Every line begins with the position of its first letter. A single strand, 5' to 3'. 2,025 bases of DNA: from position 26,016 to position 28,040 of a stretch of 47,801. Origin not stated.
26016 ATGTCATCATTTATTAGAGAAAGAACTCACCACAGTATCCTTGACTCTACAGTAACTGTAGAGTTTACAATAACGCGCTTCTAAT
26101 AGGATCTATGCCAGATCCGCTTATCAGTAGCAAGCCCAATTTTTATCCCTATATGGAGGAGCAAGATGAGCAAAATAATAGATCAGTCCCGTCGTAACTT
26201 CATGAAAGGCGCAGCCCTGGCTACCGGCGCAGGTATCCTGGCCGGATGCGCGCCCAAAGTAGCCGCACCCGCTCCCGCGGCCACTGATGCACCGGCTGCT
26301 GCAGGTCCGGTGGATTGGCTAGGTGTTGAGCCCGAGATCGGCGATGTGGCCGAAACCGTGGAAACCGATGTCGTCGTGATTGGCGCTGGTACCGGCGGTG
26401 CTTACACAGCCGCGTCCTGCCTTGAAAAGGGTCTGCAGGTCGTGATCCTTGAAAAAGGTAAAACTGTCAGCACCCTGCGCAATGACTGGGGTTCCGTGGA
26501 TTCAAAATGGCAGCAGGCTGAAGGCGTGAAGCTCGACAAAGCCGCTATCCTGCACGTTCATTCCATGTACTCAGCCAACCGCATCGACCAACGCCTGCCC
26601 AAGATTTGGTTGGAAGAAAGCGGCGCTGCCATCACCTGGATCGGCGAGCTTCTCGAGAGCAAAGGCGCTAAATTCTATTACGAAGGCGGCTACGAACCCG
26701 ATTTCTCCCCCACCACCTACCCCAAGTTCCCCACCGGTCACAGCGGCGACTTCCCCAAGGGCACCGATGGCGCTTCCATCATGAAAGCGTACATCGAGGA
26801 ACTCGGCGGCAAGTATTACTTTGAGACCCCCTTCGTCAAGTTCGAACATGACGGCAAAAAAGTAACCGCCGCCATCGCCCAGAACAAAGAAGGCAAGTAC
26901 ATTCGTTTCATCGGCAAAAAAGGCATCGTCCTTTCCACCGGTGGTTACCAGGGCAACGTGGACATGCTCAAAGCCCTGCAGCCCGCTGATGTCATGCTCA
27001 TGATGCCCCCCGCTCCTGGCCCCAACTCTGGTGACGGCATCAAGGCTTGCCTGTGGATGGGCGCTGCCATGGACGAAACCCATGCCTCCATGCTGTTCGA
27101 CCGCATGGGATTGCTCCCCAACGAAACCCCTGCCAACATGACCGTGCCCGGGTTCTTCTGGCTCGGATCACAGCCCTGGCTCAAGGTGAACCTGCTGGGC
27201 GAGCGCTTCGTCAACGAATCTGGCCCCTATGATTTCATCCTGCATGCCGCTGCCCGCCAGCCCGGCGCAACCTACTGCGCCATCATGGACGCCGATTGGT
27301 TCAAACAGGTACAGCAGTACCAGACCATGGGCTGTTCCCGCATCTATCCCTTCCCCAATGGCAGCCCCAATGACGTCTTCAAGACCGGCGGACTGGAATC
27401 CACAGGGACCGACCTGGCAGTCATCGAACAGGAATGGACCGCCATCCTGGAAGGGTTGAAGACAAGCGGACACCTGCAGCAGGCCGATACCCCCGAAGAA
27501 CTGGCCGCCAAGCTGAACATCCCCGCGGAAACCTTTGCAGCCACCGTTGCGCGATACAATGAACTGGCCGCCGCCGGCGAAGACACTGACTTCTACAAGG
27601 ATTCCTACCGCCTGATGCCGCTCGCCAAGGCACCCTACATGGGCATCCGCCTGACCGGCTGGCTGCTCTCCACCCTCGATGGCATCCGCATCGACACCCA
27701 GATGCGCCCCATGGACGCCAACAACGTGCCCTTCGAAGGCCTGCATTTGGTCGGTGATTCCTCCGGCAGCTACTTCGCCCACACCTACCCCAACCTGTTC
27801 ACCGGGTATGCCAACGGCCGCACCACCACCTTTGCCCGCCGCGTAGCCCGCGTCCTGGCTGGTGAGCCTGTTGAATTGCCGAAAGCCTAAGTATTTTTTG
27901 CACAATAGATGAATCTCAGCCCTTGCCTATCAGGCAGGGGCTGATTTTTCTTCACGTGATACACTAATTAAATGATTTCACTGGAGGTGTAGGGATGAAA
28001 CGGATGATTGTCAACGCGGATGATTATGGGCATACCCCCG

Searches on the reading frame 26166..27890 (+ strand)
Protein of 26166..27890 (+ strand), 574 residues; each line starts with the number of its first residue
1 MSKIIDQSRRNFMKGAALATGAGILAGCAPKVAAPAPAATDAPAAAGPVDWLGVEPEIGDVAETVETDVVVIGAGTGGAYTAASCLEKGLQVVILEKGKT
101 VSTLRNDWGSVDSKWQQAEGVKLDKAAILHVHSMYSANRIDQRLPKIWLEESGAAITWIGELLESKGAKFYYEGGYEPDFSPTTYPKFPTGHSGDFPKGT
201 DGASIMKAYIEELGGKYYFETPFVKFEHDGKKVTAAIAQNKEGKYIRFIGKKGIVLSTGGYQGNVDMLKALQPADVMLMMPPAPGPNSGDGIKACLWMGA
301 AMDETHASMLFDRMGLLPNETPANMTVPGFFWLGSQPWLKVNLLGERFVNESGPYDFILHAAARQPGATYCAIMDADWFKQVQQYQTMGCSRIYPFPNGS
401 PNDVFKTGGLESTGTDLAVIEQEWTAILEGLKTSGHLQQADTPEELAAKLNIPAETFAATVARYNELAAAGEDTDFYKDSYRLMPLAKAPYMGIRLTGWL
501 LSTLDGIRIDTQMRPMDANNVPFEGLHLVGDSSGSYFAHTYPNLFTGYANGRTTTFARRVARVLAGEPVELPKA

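Call 7: search_protein_families(library=pfam, proteins=[window:26166-27890:+], max_evalue=0.01)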
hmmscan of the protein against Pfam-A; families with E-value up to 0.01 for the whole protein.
window:26166-27890:+ (574 aa): 10 families
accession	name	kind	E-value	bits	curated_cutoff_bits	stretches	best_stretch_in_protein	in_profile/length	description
PF00890.30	FAD_binding_2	-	1.4e-32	113.9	20.4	1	68-542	1-408/414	FAD binding domain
PF01266.30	DAO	-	7.3e-09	36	27.9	1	68-265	1-209/353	FAD dependent oxidoreductase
PF01494.25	FAD_binding_3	-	6.5e-06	26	22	1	66-101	1-36/349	FAD binding domain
PF13450.12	NAD_binding_8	-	0.0002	22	21.9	1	71-102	1-32/68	NAD(P)-binding Rossmann-like domain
PF03486.20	HI0933_like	-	0.00022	21.2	50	1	68-101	2-35/244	HI0933-like protein Rossmann domain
PF12831.13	FAD_oxidored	-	0.00034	20.5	27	1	68-99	1-32/416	FAD dependent oxidoreductase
PF01946.23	Thi4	-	0.00034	20.4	26.2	1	58-97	9-49/235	Thi4 family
PF07992.20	Pyr_redox_2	-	0.00035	20.5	26.1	1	68-102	2-36/291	Pyridine nucleotide-disulphide oxidoreductase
PF10518.14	TAT_signal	-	0.00078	19.7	22.7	1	8-26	3-21/21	TAT (twin-arginine translocation) pathway signal sequence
PF13738.12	Pyr_redox_3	-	0.0015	18.2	30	1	70-106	1-38/305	Pyridine nucleotide-disulphide oxidoreductase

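Call 8: search_protein_families(library=ncbifam, proteins=[window:26166-27890:+], max_evalue=0.01)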
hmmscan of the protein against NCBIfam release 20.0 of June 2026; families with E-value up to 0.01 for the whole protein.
window:26166-27890:+ (574 aa): 53 families (the best 25 are shown)
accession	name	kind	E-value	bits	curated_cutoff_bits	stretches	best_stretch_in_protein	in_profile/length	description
NF053717.1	VnlPnlRedVprA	equivalog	3.1e-51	174.7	600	1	66-552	6-466/481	vinyl phenol reductase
NF009477.0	PRK12843.1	equivalog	4.5e-34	117.9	758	3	423-565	414-569/578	FAD-dependent oxidoreductase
TIGR01813.1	flavo_cyto_c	subfamily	7.9e-34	117.1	285.45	1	68-535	1-420/444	flavocytochrome c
NF009478.0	PRK12844.1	equivalog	3.4e-33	114.8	789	3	431-556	402-540/559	3-ketosteroid-delta-1-dehydrogenase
NF004789.0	PRK06134.1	subfamily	4e-31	108.2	747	3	430-567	419-570/581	FAD-dependent oxidoreductase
NF009479.0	PRK12845.1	equivalog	3.3e-29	101.7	793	2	217-355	236-369/566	3-ketosteroid-delta-1-dehydrogenase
NF009473.0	PRK12835.1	subfamily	7.5e-29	100.6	837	2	211-557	224-559/585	FAD-binding protein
NF005882.1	PRK07843.1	equivalog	5.3e-28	97.8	788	3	433-543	403-528/547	3-oxosteroid 1-dehydrogenase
NF005510.0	PRK07121.1-3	subfamily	7.2e-28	97.6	481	2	65-389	21-354/492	FAD-binding protein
NF009476.0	PRK12839.1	equivalog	4e-26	91.3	940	3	433-566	420-566/572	FAD-dependent oxidoreductase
NF053676.1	4oxCHCAChcC1Cy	equivalog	1.2e-23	83.4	1000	2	430-555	378-517/528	4-oxocyclohexanecarboxylate 2-dehydrogenase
NF006130.0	PRK08274.1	equivalog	3.9e-22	78.7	369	2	65-303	4-234/467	FAD-dependent tricarballylate dehydrogenase TcuA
NF053677.1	Desat2ChcC2Cyan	equivalog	5.3e-22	77.9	900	2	432-565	406-552/558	4-oxocyclohex-2-ene-1-carboxylate 5-dehydrogenase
NF009474.0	PRK12837.1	equivalog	1.6e-21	76.7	675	2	433-543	368-489/513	FAD-binding protein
NF005064.0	PRK06481.1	equivalog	1.4e-20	73.5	542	3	432-536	370-474/506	flavocytochrome c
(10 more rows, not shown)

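Call 35: search_solved_structures(query=window:26166-27890:+, max_evalue=0.00001)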
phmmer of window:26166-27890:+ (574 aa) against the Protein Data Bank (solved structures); distinct sequences matched with E-value up to 0.00001: 24.
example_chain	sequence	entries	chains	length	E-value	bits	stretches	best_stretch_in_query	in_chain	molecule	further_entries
6t85_A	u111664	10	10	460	9.8e-21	77.2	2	67-372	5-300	Urocanate reductase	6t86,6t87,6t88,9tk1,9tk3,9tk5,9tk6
1qo8_A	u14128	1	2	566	2.6e-20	75.8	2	66-383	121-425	FLAVOCYTOCHROME C3 FUMARATE REDUCTASE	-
7p18_A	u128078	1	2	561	1.7e-19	73.1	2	217-356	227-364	3-oxosteroid 1-dehydrogenase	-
4c3x_A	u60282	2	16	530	1.3e-16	63.6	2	228-358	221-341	3-KETOSTEROID DEHYDROGENASE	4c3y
8jbz_AAA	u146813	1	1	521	3.5e-16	62.2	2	228-358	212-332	3-ketosteroid dehydrogenase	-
8joj_A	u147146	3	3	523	3.5e-16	62.2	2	228-358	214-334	3-ketosteroid dehydrogenase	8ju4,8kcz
1d4c_A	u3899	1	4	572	3.9e-16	62.1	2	429-537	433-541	FLAVOCYTOCHROME C FUMARATE REDUCTASE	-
1d4d_A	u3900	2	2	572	6.5e-16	61.3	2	66-376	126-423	FLAVOCYTOCHROME C FUMARATE REDUCTASE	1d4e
1jrz_A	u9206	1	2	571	6.3e-15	58.1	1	440-558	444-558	FLAVOCYTOCHROME C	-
1m64_A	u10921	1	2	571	5.6e-14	54.9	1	440-558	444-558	flavocytochrome c3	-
1lj1_A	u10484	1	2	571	6.8e-14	54.6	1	440-558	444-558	flavocytochrome c3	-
1kss_A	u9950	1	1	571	6.9e-14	54.6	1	440-558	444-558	flavocytochrome c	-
1e39_A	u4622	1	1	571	9.2e-14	54.2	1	440-558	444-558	FUMARATE REDUCTASE FLAVOPROTEIN SUBUNIT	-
2b7r_A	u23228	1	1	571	1e-13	54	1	440-558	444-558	Fumarate reductase flavoprotein subunit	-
1p2e_A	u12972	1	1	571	1.1e-13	54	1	440-558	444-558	flavocytochrome c3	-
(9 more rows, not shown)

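Call 70: search_solved_structures(query=window:26166-27890:+, max_evalue=1e-15, show_alignments=2)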
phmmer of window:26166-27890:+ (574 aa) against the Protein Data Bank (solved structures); distinct sequences matched with E-value up to 1e-15: 8.
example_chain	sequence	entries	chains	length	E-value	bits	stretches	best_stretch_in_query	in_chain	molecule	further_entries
6t85_A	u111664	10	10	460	9.8e-21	77.2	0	67-372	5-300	Urocanate reductase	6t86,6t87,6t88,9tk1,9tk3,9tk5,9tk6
1qo8_A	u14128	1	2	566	2.6e-20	75.8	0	66-383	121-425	FLAVOCYTOCHROME C3 FUMARATE REDUCTASE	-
7p18_A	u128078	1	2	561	1.7e-19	73.1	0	217-356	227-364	3-oxosteroid 1-dehydrogenase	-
4c3x_A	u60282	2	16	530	1.3e-16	63.6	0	228-358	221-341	3-KETOSTEROID DEHYDROGENASE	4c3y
8jbz_AAA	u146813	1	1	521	3.5e-16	62.2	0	228-358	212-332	3-ketosteroid dehydrogenase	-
8joj_A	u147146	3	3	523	3.5e-16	62.2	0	228-358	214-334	3-ketosteroid dehydrogenase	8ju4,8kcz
1d4c_A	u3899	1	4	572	3.9e-16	62.1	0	429-537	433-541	FLAVOCYTOCHROME C FUMARATE REDUCTASE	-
1d4d_A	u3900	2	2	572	6.5e-16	61.3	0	66-376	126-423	FLAVOCYTOCHROME C FUMARATE REDUCTASE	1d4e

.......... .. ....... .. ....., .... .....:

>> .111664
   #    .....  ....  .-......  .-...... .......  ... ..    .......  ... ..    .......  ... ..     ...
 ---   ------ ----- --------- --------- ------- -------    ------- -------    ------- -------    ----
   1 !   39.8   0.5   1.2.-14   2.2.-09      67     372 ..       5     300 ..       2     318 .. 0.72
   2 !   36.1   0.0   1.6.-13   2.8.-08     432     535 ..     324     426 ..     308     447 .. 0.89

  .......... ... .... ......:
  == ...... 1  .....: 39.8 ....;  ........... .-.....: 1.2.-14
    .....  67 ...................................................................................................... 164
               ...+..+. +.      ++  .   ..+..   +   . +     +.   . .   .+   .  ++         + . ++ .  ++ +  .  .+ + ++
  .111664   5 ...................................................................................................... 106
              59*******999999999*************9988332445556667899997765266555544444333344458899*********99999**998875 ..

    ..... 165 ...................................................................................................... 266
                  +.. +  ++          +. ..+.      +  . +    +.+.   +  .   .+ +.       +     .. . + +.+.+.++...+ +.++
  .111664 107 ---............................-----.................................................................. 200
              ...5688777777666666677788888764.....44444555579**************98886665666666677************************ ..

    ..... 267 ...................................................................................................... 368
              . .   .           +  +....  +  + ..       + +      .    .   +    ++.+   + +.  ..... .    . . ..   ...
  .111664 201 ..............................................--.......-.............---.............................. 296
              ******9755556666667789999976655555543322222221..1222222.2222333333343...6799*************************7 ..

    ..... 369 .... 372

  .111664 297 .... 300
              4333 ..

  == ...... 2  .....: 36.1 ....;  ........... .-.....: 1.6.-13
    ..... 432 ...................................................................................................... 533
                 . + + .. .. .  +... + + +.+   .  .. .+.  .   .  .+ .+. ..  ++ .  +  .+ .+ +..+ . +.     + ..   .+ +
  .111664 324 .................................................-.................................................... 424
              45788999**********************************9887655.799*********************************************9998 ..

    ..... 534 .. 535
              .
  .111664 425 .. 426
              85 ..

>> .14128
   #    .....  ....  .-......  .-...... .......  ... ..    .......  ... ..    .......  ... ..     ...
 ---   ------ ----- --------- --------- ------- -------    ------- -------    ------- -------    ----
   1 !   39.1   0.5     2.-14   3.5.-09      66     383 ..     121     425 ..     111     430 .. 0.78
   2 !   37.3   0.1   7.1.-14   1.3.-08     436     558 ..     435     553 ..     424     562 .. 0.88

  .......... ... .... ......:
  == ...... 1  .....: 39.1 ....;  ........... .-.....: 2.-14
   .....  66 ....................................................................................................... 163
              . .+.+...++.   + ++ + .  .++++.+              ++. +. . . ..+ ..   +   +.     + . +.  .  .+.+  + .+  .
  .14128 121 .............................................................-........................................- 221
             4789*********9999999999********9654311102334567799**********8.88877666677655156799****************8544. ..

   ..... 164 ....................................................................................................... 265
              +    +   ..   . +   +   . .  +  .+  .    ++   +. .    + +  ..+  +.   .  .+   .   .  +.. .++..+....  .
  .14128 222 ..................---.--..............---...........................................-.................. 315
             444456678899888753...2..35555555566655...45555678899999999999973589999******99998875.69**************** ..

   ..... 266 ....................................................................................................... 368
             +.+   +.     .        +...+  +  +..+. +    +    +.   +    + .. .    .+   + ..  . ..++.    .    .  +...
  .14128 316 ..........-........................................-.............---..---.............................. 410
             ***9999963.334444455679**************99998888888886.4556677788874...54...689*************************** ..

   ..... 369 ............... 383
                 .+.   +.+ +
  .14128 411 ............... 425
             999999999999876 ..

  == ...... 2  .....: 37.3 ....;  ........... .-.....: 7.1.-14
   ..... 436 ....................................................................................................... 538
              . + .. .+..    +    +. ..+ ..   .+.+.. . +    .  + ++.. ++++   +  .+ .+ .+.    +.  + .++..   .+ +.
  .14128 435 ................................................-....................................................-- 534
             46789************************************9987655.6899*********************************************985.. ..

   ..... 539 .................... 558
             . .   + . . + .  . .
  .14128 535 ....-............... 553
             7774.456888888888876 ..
